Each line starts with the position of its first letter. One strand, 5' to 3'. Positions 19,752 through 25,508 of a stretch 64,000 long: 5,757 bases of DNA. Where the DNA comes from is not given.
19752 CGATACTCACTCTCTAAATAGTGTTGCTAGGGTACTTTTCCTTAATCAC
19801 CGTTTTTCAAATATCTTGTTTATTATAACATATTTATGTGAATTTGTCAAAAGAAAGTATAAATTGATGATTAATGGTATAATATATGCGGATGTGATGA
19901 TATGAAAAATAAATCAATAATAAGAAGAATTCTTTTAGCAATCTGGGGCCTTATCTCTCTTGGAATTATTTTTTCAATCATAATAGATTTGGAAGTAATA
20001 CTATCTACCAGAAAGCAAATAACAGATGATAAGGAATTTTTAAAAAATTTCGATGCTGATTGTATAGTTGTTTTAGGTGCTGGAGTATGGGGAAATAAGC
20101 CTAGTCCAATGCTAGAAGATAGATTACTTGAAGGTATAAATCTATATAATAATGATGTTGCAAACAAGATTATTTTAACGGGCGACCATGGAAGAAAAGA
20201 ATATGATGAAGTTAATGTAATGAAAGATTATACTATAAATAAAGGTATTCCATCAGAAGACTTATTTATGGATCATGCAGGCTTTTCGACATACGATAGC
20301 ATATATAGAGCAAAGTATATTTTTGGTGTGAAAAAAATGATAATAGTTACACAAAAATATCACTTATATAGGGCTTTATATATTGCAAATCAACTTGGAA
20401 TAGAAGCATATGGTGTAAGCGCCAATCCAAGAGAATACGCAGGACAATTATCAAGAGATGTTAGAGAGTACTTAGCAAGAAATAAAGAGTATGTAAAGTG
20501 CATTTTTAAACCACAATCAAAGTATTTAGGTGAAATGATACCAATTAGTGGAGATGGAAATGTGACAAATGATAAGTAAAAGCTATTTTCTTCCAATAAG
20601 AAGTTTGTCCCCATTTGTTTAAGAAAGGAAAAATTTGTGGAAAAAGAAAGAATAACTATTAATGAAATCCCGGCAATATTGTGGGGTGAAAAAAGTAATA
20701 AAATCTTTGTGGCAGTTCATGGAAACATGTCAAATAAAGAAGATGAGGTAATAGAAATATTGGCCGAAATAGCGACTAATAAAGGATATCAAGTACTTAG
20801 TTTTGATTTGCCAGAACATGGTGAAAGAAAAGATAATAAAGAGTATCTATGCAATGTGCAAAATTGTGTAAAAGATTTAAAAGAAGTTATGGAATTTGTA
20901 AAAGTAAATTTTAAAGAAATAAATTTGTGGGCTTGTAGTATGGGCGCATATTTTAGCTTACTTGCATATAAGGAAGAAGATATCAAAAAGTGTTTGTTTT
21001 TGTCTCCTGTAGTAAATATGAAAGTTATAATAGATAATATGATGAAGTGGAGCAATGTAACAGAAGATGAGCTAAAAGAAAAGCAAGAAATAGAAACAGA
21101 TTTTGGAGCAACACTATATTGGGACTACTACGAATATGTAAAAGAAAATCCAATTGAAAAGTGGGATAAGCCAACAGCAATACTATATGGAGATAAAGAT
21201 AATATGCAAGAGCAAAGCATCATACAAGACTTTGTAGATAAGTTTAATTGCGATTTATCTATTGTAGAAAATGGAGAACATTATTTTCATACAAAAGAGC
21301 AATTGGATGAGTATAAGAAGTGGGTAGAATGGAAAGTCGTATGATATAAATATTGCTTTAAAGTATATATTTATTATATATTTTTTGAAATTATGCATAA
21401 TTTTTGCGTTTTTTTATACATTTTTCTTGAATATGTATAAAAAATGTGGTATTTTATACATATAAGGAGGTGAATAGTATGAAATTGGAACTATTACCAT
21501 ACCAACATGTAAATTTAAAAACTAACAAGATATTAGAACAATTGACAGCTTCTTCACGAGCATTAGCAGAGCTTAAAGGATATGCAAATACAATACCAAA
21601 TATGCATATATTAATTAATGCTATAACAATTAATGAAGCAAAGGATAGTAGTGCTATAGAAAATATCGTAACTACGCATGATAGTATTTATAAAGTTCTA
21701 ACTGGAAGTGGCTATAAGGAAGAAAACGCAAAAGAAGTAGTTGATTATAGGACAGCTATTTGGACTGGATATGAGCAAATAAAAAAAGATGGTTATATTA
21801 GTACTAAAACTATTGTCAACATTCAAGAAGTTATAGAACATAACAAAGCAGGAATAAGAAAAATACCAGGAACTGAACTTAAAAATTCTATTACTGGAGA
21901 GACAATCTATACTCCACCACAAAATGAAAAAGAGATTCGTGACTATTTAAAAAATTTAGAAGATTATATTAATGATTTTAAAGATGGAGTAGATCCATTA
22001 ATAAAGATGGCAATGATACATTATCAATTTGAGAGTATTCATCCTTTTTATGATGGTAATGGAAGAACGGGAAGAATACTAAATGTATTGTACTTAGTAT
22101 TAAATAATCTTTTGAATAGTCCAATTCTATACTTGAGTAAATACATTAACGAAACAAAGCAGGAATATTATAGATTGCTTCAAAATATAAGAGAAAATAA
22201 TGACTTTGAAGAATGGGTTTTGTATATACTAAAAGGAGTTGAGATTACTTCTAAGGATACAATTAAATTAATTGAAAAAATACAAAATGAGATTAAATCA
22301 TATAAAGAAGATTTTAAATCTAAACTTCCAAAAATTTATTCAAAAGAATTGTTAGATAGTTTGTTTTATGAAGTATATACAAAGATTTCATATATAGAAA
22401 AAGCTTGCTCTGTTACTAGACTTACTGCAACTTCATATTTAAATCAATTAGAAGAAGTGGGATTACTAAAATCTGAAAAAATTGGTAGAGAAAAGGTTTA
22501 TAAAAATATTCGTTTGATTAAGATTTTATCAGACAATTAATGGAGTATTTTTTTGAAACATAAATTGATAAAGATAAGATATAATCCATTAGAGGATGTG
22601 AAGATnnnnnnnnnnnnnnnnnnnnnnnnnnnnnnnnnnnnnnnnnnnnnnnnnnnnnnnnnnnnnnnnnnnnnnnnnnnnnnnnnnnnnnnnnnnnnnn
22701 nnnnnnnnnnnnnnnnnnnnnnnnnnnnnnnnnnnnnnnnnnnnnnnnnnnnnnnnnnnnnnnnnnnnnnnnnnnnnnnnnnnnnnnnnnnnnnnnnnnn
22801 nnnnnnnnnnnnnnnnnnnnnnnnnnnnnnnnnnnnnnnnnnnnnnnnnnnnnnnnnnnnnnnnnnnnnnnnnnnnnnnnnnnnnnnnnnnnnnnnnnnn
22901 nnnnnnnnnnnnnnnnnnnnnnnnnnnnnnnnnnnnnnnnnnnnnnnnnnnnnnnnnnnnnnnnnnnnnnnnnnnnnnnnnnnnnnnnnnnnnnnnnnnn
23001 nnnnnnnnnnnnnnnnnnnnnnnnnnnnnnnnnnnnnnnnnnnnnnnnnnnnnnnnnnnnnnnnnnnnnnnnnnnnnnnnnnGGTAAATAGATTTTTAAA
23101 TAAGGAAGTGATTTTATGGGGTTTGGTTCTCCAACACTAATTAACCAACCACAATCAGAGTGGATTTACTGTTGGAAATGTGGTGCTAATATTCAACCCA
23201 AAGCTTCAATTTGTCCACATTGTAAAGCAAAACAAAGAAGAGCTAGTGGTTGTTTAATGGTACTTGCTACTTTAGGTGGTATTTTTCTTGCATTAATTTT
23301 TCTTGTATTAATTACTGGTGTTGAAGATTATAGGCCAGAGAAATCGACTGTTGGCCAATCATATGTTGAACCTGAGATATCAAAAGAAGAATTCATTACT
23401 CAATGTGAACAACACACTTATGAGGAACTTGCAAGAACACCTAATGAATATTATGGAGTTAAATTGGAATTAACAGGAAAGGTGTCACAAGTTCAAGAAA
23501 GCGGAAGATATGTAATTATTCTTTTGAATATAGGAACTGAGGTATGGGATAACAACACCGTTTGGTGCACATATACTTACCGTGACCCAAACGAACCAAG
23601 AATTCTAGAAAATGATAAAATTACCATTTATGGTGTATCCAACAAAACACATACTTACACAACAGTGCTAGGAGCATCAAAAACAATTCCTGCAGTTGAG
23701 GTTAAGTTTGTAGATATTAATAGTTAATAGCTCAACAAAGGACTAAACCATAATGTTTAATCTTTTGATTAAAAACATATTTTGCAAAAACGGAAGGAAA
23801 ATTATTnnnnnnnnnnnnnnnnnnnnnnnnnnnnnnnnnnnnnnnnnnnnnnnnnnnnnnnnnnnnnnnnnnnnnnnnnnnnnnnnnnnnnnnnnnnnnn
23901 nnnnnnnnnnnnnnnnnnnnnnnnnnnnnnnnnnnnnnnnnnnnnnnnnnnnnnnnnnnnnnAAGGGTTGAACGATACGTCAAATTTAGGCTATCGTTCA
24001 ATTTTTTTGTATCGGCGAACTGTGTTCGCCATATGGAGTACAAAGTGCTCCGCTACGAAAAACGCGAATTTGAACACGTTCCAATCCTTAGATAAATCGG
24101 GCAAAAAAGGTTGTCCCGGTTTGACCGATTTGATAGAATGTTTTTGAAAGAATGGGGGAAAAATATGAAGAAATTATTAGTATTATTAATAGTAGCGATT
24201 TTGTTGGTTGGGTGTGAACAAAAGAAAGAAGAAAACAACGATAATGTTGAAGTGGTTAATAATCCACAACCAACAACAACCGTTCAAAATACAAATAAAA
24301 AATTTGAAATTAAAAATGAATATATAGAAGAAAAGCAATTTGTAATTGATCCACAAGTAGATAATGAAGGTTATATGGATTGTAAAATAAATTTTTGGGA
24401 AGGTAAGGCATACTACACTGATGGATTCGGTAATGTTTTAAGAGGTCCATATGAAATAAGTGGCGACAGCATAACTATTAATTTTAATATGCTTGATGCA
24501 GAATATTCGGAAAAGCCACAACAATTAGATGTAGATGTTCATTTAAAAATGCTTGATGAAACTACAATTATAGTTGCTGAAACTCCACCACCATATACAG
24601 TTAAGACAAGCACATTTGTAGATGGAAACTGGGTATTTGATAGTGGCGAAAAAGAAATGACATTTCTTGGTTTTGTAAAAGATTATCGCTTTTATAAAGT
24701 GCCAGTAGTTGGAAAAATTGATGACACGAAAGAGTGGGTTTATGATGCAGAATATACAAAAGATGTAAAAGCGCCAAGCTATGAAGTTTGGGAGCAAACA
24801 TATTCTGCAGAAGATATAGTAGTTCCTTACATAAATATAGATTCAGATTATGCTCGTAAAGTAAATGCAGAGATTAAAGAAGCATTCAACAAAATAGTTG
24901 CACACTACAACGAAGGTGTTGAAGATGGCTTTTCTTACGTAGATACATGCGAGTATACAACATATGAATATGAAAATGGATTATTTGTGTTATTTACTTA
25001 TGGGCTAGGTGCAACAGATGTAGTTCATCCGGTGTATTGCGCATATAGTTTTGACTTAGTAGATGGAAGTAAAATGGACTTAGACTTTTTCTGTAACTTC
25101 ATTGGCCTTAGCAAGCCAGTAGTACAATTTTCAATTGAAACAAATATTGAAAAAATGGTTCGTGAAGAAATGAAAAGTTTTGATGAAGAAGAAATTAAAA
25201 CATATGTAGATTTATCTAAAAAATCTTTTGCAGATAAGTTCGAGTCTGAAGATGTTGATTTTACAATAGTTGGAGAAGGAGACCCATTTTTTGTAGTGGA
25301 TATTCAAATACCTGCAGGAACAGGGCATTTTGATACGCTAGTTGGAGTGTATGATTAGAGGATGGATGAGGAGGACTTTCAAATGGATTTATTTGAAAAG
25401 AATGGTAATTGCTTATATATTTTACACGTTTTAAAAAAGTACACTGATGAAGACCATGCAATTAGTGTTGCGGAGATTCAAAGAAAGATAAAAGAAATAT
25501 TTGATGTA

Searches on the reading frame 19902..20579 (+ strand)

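Call 33: search_protein_families(library=pfam, proteins=[window:19902-20579:+], max_evalue=0.001)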
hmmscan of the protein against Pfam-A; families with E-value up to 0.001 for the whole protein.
window:19902-20579:+ (225 aa): 1 family
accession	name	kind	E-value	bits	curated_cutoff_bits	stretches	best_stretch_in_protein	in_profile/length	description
PF02698.23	DUF218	-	1.2e-26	93.6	27.6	1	53-191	1-132/133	DUF218 domain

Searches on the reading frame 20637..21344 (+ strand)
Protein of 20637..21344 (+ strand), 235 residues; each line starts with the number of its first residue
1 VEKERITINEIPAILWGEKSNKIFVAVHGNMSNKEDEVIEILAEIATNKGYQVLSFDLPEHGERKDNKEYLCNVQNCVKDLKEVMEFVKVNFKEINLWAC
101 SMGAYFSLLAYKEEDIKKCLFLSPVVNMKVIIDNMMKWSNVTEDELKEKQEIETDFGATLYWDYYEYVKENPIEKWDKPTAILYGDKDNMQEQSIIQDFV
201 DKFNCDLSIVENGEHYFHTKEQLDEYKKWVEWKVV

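Call 33: search_protein_families(library=pfam, proteins=[window:20637-21344:+], max_evalue=0.001)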
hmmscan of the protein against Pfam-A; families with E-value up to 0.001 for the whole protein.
window:20637-21344:+ (235 aa): 3 families
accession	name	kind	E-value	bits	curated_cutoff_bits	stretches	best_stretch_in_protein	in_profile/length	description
PF12146.15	Hydrolase_4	-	1.3e-11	44.7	27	1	20-138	3-122/239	Serine aminopeptidase, S33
PF00561.26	Abhydrolase_1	-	6.6e-11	42.8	25.8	1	24-141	3-112/245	alpha/beta hydrolase fold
PF20408.4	Abhydrolase_11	-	1.2e-07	32.2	27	0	168-224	118-174/193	Alpha/beta hydrolase domain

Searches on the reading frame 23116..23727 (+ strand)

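Call 33: search_protein_families(library=pfam, proteins=[window:23116-23727:+], max_evalue=0.001)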
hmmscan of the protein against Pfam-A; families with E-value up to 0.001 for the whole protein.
window:23116-23727:+ (203 aa): 2 families
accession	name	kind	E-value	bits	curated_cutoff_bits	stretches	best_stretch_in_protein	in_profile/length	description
PF13248.11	Zn_ribbon_3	-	1.8e-05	24.4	27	1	17-36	3-22/26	zinc-ribbon domain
PF13240.11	Zn_Ribbon_1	-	9.2e-05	22.5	25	1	18-36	1-19/23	zinc-ribbon domain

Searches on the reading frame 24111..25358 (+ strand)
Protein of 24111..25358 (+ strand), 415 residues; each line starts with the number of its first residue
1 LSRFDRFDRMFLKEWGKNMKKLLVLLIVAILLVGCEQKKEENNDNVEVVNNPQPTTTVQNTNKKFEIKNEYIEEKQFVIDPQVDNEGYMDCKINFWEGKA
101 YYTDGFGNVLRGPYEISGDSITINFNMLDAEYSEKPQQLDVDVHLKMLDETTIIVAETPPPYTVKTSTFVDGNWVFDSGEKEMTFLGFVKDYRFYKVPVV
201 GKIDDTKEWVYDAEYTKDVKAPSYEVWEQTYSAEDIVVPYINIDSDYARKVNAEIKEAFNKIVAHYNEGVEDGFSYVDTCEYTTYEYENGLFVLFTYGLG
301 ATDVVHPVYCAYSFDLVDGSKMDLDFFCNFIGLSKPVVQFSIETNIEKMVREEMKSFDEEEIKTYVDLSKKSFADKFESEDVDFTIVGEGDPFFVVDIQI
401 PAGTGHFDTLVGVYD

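Call 8: search_protein_families(library=pfam, proteins=[window:24111-25358:+], max_evalue=0.01)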
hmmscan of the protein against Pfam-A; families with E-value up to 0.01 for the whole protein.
window:24111-25358:+ (415 aa): 0 families

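Call 20: search_protein_families(library=phrogs, proteins=[window:24111-25358:+], max_evalue=0.1)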
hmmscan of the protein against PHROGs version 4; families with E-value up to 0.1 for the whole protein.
window:24111-25358:+ (415 aa): 24 families
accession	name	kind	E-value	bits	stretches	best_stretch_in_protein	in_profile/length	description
phrog_812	-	lysis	2.8e-05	25.2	1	19-79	1-57/102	Rz-like spanin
phrog_6360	-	unknown function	0.00068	20.8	1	19-68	1-45/122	-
phrog_1119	-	moron, auxiliary metabolic gene and host takeover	0.0015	19.9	1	19-41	1-24/78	Cor superinfection exclusion protein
phrog_3224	-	unknown function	0.0017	19.5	1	18-83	1-59/96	-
phrog_806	-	unknown function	0.0028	18.7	1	19-68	2-57/187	-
phrog_456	-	lysis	0.0039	17.8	1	16-63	7-50/102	Rz-like spanin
phrog_1267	-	lysis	0.0048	18.6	1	19-71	2-52/119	Rz-like spanin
phrog_902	-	unknown function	0.0068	17.8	1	17-46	6-34/118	-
phrog_4281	-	unknown function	0.0075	17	0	17-41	2-26/82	-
phrog_13808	-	unknown function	0.0086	17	1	18-85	4-71/206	-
phrog_2316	-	unknown function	0.013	16.3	1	19-75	1-65/191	-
phrog_20612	-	unknown function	0.014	16.6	1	19-69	1-48/147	-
phrog_14435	-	unknown function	0.016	16.4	1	19-79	1-57/128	-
phrog_9170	-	unknown function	0.016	16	1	19-78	4-67/159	-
phrog_19364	-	unknown function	0.017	15.6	1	20-69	4-49/249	-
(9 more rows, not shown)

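Call 21: search_protein_families(library=ncbifam, proteins=[window:24111-25358:+], max_evalue=0.1)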
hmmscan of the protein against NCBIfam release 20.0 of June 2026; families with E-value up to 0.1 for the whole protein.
window:24111-25358:+ (415 aa): 10 families
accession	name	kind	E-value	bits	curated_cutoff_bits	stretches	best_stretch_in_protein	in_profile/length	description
NF041428.1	TrsH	subfamily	4.4e-05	23.6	150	1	19-74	1-57/149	TrsH/TraH family protein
NF052634.1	Riean_0653_fam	subfamily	0.0003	21.7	57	1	19-61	1-38/176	Riean_0653 family protein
NF041193.1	lipo_SP0191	subfamily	0.0007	19.7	75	1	19-67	1-52/190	SP0191 family lipoprotein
NF047408.1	SA0632_fam_LP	equivalog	0.0065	16.1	70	1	19-78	1-61/68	SA0632 family lipoprotein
NF003282.1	PRK04282.1-1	equivalog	0.014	14.4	280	0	28-95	156-221/267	exosome complex protein Rrp42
TIGR02898.1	spore_YhcN_YlaJ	subfamily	0.015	15.6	99.75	1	22-66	2-48/158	YhcN/YlaJ family sporulation lipoprotein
NF033193.2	lipo_NDxxF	hypoth_equivalog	0.034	13.8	60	1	19-76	3-59/199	NDxxF motif lipoprotein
TIGR02722.1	lp_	equivalog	0.036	14.1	110.55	1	21-84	2-62/189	penicillin-binding protein activator LpoB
NF045606.1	lipo_J517_1871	equivalog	0.044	13.8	60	0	19-55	1-36/133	J517_1871 family lipoprotein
NF033140.0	blaZ_mecC_type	exception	0.044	13.2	600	1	19-48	1-30/283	mecC-type penicillin-hydrolyzing class A beta-lactamase BlaZ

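Call 87: search_protein_families(library=padloc, proteins=[window:24111-25358:+], max_evalue=0.001)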
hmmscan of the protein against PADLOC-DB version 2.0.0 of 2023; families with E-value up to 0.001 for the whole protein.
window:24111-25358:+ (415 aa): 0 families
